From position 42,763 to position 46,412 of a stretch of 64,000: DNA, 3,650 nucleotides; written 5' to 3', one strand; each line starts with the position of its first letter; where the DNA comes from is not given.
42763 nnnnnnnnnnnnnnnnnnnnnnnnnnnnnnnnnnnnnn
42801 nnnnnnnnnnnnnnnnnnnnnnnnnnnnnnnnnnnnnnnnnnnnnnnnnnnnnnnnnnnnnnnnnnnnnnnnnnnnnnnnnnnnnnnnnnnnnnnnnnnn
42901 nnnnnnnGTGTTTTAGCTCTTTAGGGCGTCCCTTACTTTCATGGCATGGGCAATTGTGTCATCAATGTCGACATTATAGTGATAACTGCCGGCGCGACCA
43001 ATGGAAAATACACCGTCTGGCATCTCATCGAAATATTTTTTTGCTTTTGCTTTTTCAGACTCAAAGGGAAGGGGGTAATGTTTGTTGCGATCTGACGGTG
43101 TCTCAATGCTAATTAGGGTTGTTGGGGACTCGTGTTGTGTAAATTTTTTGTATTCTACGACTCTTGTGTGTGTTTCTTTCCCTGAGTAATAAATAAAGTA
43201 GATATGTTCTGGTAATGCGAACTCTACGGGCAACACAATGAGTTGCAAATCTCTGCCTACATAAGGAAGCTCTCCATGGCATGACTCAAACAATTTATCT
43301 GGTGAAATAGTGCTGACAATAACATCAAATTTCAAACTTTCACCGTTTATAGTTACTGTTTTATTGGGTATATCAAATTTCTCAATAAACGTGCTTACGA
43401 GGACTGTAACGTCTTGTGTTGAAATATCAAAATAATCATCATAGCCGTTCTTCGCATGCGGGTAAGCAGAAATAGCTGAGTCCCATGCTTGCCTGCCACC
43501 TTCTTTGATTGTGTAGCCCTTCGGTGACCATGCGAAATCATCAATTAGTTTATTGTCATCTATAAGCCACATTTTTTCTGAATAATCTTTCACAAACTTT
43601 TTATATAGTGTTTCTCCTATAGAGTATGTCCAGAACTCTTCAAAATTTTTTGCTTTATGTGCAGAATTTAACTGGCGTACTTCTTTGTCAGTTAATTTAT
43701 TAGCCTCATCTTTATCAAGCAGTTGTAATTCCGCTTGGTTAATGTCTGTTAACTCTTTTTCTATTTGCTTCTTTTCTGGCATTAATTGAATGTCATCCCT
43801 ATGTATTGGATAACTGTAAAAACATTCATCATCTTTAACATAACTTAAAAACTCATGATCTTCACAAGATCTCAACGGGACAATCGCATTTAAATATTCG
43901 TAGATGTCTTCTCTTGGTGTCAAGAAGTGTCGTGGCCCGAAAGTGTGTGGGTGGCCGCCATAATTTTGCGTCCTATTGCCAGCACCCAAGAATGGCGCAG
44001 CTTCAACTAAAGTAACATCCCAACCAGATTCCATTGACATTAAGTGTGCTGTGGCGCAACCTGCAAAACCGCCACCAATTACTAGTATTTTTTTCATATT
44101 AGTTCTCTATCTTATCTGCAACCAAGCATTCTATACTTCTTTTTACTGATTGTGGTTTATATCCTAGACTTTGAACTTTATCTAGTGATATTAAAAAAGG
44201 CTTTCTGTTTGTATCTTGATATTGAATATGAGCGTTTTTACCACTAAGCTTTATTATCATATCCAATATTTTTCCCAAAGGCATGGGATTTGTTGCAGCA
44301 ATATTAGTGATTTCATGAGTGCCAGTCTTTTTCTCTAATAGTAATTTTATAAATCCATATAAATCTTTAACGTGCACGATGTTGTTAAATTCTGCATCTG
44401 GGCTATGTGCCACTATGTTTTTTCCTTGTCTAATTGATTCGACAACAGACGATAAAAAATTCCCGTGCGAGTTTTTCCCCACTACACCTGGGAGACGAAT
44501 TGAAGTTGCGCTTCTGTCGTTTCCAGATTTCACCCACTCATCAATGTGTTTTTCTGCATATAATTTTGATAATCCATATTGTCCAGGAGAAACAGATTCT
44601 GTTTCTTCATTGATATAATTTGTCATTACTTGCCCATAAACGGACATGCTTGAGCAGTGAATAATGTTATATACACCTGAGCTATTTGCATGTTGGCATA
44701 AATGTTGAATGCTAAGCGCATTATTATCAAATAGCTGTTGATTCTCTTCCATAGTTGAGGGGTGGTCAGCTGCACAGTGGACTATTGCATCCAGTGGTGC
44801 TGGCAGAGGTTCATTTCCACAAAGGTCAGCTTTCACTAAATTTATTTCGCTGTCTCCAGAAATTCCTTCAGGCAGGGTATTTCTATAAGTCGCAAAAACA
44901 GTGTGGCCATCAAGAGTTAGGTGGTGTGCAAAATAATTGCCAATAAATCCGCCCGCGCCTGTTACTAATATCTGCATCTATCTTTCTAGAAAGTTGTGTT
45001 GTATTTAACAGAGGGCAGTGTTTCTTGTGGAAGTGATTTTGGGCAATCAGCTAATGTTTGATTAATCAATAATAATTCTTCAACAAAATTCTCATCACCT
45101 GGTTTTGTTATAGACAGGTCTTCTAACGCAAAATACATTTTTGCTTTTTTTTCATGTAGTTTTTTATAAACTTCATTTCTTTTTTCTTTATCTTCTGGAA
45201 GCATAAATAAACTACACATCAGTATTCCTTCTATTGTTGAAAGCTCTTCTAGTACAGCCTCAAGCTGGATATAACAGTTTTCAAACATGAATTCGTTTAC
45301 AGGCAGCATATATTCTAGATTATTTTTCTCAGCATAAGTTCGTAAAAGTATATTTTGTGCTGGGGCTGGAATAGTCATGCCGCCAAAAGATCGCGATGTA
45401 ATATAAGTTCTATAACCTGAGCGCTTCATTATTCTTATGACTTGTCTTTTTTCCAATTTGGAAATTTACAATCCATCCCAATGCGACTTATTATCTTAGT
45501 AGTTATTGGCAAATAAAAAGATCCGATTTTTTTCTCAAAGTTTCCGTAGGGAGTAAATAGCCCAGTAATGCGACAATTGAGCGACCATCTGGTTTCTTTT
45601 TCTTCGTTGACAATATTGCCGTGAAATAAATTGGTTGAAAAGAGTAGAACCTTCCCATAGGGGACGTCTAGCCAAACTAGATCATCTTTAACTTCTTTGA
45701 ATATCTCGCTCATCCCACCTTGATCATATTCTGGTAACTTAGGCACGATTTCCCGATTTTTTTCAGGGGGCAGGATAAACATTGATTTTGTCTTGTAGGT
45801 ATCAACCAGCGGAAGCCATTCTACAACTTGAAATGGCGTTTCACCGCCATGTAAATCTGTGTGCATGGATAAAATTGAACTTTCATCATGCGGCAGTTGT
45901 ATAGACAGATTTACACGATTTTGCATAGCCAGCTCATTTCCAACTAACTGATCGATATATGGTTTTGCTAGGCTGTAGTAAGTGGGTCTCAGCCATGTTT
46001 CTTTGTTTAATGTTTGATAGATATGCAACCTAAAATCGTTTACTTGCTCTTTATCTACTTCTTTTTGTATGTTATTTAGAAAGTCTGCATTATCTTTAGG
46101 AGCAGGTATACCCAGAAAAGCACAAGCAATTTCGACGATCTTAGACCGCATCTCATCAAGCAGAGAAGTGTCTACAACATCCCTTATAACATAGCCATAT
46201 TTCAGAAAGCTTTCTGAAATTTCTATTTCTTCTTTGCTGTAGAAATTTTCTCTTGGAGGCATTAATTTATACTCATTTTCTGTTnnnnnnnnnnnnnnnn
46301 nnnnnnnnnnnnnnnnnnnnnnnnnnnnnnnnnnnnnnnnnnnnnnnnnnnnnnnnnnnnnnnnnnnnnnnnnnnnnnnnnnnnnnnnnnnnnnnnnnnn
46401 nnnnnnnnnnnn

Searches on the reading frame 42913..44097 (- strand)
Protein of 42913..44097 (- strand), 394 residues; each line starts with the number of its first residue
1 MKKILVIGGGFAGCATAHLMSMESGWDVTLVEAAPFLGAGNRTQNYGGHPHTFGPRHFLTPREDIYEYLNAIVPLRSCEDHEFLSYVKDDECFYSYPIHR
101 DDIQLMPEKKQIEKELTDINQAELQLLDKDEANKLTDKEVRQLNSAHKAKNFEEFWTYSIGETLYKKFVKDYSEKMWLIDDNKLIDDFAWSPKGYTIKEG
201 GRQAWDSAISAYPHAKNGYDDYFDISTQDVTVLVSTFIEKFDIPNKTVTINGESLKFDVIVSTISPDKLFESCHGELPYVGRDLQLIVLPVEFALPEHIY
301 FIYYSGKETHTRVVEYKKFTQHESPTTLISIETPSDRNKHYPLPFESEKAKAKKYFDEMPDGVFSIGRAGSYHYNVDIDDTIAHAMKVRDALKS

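Call 8: search_protein_families(library=pfam, proteins=[window:42913-44097:-], max_evalue=0.001)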
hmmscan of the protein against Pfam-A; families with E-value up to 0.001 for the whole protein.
window:42913-44097:- (394 aa): 6 families
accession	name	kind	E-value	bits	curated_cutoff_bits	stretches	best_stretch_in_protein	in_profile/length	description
PF03275.19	GLF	-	6.4e-28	98.3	26.3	1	167-374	1-203/203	UDP-galactopyranose mutase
PF13450.12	NAD_binding_8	-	6.9e-11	42.7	21.9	1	6-70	1-66/68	NAD(P)-binding Rossmann-like domain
PF01266.30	DAO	-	1.6e-08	34.9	27.9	1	3-49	1-46/353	FAD dependent oxidoreductase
PF01593.30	Amino_oxidase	-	1.9e-07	31.2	19.8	1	12-269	2-259/443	Flavin containing amine oxidoreductase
PF07992.20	Pyr_redox_2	-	0.00051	20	26.1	0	3-44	2-35/291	Pyridine nucleotide-disulphide oxidoreductase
PF12831.13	FAD_oxidored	-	0.00073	19.4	27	0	4-48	2-44/416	FAD dependent oxidoreductase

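Call 65: search_protein_families(library=ncbifam, proteins=[window:42913-44097:-], max_evalue=0.01)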
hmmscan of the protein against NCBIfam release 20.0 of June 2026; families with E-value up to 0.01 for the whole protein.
window:42913-44097:- (394 aa): 22 families
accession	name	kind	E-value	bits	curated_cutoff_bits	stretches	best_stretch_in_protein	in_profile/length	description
TIGR00031.1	UDP-GALP_mutase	equivalog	6.6e-26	91.1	303.75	1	3-389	3-373/378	UDP-galactopyranose mutase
NF005547.0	PRK07208.1-3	equivalog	1.2e-17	63.8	380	1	2-189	5-176/465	hypothetical protein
NF005548.0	PRK07208.1-4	equivalog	7.4e-16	57.8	389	1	1-189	3-171/488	hypothetical protein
NF005546.0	PRK07208.1-2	equivalog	1.5e-14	53.5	418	2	2-82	5-85/527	hypothetical protein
NF005545.0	PRK07208.1-1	equivalog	3.9e-12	45.3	451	2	3-99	9-104/504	hypothetical protein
NF005549.0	PRK07208.1-5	equivalog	1.9e-09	36.5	587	1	3-199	6-215/534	hypothetical protein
NF008841.0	PRK11883.1-1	equivalog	2.8e-06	26.5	517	1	2-70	4-74/453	protoporphyrinogen oxidase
TIGR02734.1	crtI_fam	subfamily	1.1e-05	24.3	238.1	1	5-62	2-58/504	phytoene desaturase family protein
NF058655.1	CrtID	equivalog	3.3e-05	22.9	640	1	4-69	1-63/478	bifunctional phytoene desaturase/3,4-desaturase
TIGR03467.1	HpnE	equivalog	6e-05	22.5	283.05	1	5-38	2-34/430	hydroxysqualene dehydroxylase HpnE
NF005313.0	PRK06847.1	subfamily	0.00012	21.2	372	1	1-35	4-37/375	hypothetical protein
TIGR03197.1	MnmC_Cterm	equivalog_domain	0.00023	20.4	174.2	1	3-40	1-37/400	FAD-dependent 5-carboxymethylaminomethyl-2-thiouridine(34) oxidoreductase MnmC1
TIGR00562.1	proto_IX_ox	equivalog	0.00024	19.8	97.85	1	1-69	2-71/470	protoporphyrinogen oxidase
NF002480.1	PRK01747.1-1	equivalog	0.00027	19.5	540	1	2-35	249-281/645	bifunctional tRNA (5-methylaminomethyl-2-thiouridine)(34)-methyltransferase MnmC2/FAD-dependent 5-carboxymethylaminomethyl-2-thiouridine(34)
NF005560.0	PRK07233.1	equivalog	0.0015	17.4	252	0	3-39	2-37/435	hypothetical protein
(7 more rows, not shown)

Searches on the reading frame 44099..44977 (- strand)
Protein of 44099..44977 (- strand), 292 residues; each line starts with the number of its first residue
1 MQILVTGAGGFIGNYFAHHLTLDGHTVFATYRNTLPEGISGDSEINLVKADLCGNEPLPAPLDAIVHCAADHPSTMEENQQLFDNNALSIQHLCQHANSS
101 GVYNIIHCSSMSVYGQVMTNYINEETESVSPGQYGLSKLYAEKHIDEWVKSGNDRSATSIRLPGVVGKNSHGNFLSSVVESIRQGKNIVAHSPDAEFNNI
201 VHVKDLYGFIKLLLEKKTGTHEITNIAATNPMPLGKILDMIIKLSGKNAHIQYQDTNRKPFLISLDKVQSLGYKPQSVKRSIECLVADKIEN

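Call 8: search_protein_families(library=pfam, proteins=[window:44099-44977:-], max_evalue=0.001)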
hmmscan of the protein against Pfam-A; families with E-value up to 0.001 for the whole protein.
window:44099-44977:- (292 aa): 7 families
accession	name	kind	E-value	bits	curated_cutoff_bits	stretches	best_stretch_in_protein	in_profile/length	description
PF01370.27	Epimerase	-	6.2e-31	108.1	20.9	1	3-227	1-240/240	NAD dependent epimerase/dehydratase family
PF16363.11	GDP_Man_Dehyd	-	3.5e-14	53.5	27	1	4-242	1-271/332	GDP-mannose 4,6 dehydratase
PF04321.23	RmlD_sub_bind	-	1.7e-12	47.4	27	1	1-188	1-173/287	RmlD substrate binding domain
PF01073.25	3Beta_HSD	-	4.3e-08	33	22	1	4-204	1-219/280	3-beta hydroxysteroid dehydrogenase/isomerase family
PF07993.18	NAD_binding_4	-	3e-07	30.3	20.1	1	62-172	89-214/258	Male sterility protein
PF13460.12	NAD_binding_10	-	1.6e-05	25.3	27.2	1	7-147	1-133/184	NAD(P)H-binding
PF05368.20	NmrA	-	0.00011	22.4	27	1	2-52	4-57/298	NmrA-like family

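Call 65: search_protein_families(library=ncbifam, proteins=[window:44099-44977:-], max_evalue=0.01)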
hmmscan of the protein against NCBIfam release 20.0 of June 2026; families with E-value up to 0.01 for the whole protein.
window:44099-44977:- (292 aa): 21 families
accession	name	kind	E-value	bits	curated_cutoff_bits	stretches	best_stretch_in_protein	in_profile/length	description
TIGR03466.1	HpnA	hypoth_equivalog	7.3e-18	64.5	367.65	1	1-247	1-248/327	hopanoid-associated sugar epimerase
TIGR01179.1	galE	equivalog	2e-17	63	262.3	1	2-173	1-184/332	UDP-glucose 4-epimerase GalE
TIGR02197.1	heptose_epim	equivalog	1.5e-13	50.6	274.6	1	3-256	1-271/316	ADP-glyceromanno-heptose 6-epimerase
TIGR04180.1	EDH_00030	hypoth_equivalog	1.1e-12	47.7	475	1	3-260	1-271/297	NAD-dependent 4,6-dehydratase LegB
TIGR01746.1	Thioester-redct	subfamily_domain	8.2e-12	45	213.35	1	58-250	85-285/371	thioester reductase domain-containing protein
TIGR01181.1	dTDP_gluc_dehyt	equivalog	1.9e-11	43.6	365.1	1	2-276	1-297/321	dTDP-glucose 4,6-dehydratase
NF042422.1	oxyalk_red_OleD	equivalog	6.7e-11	42.1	580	1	1-187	1-189/329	2-alkyl-3-oxoalkanoate reductase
TIGR01214.1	rmlD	equivalog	2.8e-10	39.8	224.05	1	2-189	1-174/285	dTDP-4-dehydrorhamnose reductase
NF043036.1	ErythonDh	equivalog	7.9e-10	38.4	325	1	1-177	1-196/321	D-erythronate dehydrogenase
NF052578.1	StrlDmthSdmBMthl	equivalog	1.3e-09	38.2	600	1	1-168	1-172/328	sterol demethylase protein SdmB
NF047837.1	UDPAcbARedWbcJ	equivalog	5e-08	32.2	500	1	1-243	1-213/372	UDP-2-acetamido-2,6-beta-L-arabino-hexul-4-ose reductase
NF042423.1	oxyalk_red_Shew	equivalog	5.7e-08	32.2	580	1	2-243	10-255/331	2-alkyl-3-oxoalkanoate reductase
NF007956.0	PRK10675.1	subfamily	1.4e-07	31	394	1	1-173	1-188/338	UDP-glucose 4-epimerase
TIGR01777.1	yfcH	hypoth_equivalog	2.6e-07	30.5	207.35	1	3-248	1-244/292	TIGR01777 family oxidoreductase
NF005066.0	PRK06483.1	equivalog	8.2e-05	22.1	249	1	2-60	7-66/239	dihydromonapterin reductase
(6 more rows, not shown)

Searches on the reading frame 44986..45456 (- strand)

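Call 8: search_protein_families(library=pfam, proteins=[window:44986-45456:-], max_evalue=0.001)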
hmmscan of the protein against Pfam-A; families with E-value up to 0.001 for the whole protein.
window:44986-45456:- (156 aa): 0 families

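Call 65: search_protein_families(library=ncbifam, proteins=[window:44986-45456:-], max_evalue=0.01)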
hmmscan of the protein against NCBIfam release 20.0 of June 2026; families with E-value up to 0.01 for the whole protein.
window:44986-45456:- (156 aa): 1 family
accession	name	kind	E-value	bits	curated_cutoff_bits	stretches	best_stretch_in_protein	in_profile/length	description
TIGR04323.1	SpoChoClust_1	subfamily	2e-40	137.5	55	1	15-134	2-121/122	LIC12192 family sporadic carbohydrate cluster protein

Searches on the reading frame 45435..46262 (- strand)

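Call 8: search_protein_families(library=pfam, proteins=[window:45435-46262:-], max_evalue=0.001)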
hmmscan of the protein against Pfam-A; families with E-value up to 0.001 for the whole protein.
window:45435-46262:- (275 aa): 0 families

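Call 65: search_protein_families(library=ncbifam, proteins=[window:45435-46262:-], max_evalue=0.01)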
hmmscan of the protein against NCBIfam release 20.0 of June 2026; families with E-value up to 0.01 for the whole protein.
window:45435-46262:- (275 aa): 1 family
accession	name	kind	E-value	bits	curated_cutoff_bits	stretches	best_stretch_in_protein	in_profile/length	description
TIGR04324.1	SpoChoClust_2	subfamily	1.1e-95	320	150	1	17-267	2-247/248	sporadic carbohydrate cluster 2OG-Fe(II) oxygenase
